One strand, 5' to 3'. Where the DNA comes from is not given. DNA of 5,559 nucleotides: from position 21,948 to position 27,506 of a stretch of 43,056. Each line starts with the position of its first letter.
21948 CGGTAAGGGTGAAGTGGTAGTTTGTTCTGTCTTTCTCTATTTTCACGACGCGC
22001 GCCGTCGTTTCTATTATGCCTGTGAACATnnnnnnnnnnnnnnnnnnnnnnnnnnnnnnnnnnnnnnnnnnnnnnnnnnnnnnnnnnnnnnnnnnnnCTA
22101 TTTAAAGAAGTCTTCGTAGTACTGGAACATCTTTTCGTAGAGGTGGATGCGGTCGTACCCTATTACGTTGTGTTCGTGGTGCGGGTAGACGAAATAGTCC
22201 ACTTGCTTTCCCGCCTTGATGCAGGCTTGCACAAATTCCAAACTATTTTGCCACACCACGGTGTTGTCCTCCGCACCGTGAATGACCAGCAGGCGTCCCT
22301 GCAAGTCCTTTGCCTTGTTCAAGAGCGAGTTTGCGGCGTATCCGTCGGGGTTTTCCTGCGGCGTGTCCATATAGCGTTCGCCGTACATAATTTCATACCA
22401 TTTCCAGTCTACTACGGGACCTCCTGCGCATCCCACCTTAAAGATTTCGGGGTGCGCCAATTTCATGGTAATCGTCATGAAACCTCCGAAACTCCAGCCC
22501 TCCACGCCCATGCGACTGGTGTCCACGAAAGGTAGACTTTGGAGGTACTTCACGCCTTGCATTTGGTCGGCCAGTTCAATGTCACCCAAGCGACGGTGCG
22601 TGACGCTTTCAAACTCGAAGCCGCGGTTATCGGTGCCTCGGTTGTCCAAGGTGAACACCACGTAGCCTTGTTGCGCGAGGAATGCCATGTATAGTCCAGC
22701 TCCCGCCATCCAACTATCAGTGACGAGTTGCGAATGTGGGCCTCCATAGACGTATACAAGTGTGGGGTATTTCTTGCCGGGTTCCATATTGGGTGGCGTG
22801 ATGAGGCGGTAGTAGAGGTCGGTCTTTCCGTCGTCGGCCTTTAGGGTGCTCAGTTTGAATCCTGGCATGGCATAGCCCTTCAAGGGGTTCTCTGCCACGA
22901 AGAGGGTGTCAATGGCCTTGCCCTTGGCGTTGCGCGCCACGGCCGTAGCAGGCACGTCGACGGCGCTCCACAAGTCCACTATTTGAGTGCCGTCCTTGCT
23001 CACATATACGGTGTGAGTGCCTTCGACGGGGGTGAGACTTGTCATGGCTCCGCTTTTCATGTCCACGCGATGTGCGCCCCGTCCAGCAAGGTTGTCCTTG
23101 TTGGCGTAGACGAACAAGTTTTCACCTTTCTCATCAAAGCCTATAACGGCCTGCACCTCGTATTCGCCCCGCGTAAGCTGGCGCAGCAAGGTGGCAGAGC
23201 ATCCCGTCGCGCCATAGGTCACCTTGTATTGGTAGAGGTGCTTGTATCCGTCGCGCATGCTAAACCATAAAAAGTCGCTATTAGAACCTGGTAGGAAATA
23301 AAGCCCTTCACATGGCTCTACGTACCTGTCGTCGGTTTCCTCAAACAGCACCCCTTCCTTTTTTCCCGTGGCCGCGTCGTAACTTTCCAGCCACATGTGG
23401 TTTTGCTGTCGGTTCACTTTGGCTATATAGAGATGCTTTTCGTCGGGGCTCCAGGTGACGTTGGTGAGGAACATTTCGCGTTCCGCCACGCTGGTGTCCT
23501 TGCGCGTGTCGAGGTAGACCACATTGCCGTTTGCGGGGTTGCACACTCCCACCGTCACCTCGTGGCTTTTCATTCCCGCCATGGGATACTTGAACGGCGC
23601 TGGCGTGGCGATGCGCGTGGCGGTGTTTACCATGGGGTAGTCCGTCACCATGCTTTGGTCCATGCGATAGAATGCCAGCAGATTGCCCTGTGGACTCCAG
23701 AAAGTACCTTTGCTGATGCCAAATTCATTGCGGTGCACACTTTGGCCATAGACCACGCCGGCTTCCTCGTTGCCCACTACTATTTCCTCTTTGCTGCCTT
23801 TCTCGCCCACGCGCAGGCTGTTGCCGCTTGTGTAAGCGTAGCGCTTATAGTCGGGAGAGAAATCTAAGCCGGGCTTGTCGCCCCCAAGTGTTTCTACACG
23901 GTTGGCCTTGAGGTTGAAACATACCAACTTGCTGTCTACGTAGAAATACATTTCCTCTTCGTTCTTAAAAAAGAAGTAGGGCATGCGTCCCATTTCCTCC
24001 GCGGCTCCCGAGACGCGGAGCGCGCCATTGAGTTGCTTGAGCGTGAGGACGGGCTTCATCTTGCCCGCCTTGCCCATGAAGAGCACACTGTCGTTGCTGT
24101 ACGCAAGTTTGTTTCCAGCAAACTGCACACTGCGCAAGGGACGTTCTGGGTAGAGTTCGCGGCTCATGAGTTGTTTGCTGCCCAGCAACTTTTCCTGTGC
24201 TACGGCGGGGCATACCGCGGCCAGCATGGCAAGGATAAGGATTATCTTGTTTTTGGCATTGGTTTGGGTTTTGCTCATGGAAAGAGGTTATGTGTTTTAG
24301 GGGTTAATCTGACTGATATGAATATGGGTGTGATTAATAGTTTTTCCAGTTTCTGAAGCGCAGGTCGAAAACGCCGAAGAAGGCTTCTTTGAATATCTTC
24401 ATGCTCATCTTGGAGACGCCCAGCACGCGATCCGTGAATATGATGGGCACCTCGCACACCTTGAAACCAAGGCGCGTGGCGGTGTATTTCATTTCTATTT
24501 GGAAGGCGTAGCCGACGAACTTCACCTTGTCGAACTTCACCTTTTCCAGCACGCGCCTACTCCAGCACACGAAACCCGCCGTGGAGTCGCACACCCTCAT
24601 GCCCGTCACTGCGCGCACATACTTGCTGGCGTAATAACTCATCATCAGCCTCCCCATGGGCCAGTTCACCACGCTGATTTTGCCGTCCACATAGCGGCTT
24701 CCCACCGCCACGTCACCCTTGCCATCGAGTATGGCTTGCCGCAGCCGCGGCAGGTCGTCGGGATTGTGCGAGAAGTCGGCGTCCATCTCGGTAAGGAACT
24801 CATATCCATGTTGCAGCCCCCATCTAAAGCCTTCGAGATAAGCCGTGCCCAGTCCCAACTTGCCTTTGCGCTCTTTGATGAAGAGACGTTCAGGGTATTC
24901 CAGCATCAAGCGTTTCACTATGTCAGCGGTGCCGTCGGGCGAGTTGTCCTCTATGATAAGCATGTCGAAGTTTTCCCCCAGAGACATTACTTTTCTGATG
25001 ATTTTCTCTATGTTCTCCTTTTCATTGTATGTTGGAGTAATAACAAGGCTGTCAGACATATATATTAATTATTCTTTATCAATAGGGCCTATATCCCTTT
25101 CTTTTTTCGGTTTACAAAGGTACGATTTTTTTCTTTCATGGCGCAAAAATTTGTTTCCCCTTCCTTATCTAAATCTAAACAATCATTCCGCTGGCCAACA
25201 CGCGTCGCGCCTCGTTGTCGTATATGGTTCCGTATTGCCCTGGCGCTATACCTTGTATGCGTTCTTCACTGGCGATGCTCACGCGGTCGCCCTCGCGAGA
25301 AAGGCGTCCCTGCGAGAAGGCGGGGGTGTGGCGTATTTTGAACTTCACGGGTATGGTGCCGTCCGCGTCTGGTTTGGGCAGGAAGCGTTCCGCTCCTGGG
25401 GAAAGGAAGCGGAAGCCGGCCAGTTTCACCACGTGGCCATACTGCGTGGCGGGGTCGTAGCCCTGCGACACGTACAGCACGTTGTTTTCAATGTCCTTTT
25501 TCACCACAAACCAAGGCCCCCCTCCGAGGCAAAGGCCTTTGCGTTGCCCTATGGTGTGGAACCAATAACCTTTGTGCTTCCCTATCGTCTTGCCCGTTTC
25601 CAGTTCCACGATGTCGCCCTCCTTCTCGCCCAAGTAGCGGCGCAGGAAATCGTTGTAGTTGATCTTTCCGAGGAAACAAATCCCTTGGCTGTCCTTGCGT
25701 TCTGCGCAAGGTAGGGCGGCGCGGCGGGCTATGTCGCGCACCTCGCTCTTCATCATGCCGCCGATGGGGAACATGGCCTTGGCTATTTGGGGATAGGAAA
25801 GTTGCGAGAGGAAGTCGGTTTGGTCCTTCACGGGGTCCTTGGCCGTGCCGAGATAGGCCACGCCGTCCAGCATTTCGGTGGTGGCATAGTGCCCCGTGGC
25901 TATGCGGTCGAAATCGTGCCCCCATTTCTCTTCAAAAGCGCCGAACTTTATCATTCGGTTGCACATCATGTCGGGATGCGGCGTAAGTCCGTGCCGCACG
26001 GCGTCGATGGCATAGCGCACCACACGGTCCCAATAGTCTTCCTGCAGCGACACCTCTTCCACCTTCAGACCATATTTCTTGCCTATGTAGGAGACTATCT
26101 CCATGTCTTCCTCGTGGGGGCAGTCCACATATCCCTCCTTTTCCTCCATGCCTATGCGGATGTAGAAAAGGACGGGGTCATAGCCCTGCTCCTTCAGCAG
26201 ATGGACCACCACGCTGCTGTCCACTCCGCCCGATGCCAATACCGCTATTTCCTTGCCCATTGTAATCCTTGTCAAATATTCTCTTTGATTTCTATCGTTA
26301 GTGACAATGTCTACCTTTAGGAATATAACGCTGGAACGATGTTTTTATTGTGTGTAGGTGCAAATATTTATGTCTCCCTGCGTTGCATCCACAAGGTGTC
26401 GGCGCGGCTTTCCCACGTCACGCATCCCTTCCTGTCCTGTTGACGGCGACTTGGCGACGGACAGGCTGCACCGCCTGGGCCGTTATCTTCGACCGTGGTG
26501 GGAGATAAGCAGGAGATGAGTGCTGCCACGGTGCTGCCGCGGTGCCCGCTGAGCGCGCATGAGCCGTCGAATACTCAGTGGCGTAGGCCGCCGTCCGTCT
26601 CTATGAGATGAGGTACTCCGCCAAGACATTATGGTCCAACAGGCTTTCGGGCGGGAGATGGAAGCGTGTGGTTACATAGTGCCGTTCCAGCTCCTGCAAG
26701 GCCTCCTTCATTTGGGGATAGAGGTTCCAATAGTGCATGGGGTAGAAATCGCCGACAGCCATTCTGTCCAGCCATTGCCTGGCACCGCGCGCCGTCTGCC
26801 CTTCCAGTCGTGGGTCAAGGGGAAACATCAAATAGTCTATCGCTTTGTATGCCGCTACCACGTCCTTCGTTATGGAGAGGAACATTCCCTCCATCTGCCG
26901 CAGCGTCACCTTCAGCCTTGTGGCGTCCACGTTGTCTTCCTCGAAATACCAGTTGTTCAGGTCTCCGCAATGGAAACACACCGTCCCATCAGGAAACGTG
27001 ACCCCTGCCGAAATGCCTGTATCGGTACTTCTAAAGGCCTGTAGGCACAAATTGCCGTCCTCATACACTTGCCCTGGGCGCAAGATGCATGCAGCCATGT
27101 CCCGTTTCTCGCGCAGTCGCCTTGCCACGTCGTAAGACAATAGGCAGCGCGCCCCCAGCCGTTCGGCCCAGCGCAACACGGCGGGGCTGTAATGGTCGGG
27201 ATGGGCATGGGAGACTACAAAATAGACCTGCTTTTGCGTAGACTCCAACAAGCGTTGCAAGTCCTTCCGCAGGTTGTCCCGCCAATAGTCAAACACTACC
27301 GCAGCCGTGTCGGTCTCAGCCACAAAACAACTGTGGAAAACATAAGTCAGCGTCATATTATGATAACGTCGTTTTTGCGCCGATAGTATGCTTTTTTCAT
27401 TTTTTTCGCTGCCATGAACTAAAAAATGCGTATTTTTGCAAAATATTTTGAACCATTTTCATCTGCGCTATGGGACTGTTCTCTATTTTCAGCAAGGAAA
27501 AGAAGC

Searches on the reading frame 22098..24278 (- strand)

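Call 10: search_protein_families(library=pfam, proteins=[window:22098-24278:-], max_evalue=0.001)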
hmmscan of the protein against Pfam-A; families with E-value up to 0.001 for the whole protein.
window:22098-24278:- (726 aa): 9 families
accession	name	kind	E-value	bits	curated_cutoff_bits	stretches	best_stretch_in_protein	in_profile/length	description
PF00930.27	DPPIV_N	-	3.1e-64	217.4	22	1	112-443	19-353/354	Dipeptidyl peptidase IV (DPP IV) N-terminal region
PF00326.27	Peptidase_S9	-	2.1e-48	165.1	22.6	1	531-725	7-210/213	Prolyl oligopeptidase family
PF02129.25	Peptidase_S15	-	7.9e-06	26.2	23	1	483-627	1-134/262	X-Pro dipeptidyl-peptidase (S15 family)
PF01738.24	DLH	-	1.3e-05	25.3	21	1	534-704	37-187/217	Dienelactone hydrolase family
PF12146.15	Hydrolase_4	-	3.4e-05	23.7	27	0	649-706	180-235/239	Serine aminopeptidase, S33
PF00561.26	Abhydrolase_1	-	0.00012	22.3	25.8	0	638-705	177-240/245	alpha/beta hydrolase fold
PF01731.26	Arylesterase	-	0.00046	20.8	21.3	0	247-295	32-80/86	Arylesterase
PF20434.5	BD-FAE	-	0.00049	20.1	26.8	0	501-554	10-63/215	BD-FAE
PF00756.26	Esterase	-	0.00094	19.4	22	0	587-715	114-238/251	Putative esterase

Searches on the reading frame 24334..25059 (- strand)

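Call 10: search_protein_families(library=pfam, proteins=[window:24334-25059:-], max_evalue=0.001)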
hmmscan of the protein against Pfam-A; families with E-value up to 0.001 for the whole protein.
window:24334-25059:- (241 aa): 1 family
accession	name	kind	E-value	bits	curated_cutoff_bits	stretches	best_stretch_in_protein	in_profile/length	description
PF00535.33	Glycos_transf_2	-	6.3e-25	88.5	23.3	1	6-161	2-149/168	Glycosyl transferase family 2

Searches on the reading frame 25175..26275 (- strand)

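Call 10: search_protein_families(library=pfam, proteins=[window:25175-26275:-], max_evalue=0.001)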
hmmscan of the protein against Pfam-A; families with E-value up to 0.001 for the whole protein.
window:25175-26275:- (366 aa): 4 families
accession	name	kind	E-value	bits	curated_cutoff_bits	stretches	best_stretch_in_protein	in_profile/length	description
PF03054.22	tRNA_Me_trans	-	5e-58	196.5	20.6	1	9-204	2-202/202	tRNA methyl transferase HUP domain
PF20259.3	tRNA_Me_trans_M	-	1.1e-26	92.5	27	1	208-271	1-66/66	tRNA methyl transferase PRC-barrel domain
PF20258.4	tRNA_Me_trans_C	-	2.6e-08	34.5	20.6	1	304-365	17-77/77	Aminomethyltransferase beta-barrel domain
PF01507.26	PAPS_reduct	-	0.0003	21.3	22.5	1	10-116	2-94/175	Phosphoadenosine phosphosulfate reductase domain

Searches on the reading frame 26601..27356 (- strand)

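Call 10: search_protein_families(library=pfam, proteins=[window:26601-27356:-], max_evalue=0.001)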
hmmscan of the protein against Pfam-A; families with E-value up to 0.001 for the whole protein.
window:26601-27356:- (251 aa): 2 families
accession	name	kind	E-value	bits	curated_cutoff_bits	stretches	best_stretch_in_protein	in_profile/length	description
PF13483.12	Lactamase_B_3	-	2.4e-07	31.3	24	1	2-115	1-85/160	Beta-lactamase superfamily domain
PF12706.13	Lactamase_B_2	-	0.00042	20.4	27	0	36-209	24-200/200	Beta-lactamase superfamily domain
